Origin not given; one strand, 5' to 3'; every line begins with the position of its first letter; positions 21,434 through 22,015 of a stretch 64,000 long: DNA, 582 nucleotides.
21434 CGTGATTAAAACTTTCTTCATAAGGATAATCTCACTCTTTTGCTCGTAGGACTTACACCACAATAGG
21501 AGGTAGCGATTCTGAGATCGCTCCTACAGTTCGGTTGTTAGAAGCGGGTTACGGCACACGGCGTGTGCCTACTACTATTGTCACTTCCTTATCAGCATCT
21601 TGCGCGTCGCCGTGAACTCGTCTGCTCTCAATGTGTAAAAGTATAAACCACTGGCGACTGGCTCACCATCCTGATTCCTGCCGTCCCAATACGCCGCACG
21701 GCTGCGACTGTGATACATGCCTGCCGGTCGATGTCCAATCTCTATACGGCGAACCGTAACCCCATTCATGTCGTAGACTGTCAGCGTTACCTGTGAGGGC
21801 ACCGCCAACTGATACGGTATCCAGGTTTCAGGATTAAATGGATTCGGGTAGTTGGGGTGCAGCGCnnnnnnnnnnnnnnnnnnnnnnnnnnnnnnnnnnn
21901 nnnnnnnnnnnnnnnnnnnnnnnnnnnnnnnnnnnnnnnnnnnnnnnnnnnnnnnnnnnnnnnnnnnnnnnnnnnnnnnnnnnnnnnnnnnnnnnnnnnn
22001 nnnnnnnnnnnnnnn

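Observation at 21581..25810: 1409-aa secreted mosaic protein combining cytochrome-c-like, LRR, dockerin-like and T9SS-type C-terminal sorting domains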

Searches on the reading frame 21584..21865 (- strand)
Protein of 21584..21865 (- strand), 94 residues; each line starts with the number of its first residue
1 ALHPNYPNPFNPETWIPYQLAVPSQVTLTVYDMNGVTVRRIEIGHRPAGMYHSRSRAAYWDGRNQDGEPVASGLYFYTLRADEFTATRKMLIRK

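Call 58: search_protein_families(library=pfam, proteins=[window:21584-21865:-], max_evalue=10)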
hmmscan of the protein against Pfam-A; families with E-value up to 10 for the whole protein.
window:21584-21865:- (94 aa): 3 families
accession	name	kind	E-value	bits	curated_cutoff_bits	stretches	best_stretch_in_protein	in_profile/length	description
PF13860.13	FlgD_ig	-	1.6e-10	41.2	27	1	24-81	23-75/79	FlgD Ig-like domain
PF18962.6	Por_Secre_tail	-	6e-06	26.9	27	1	6-92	2-75/75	Secretion system C-terminal sorting domain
PF13585.12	CHU_C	-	1.8e-05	25.2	27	1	50-82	41-74/86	CHU_C Type IX secretion signal domain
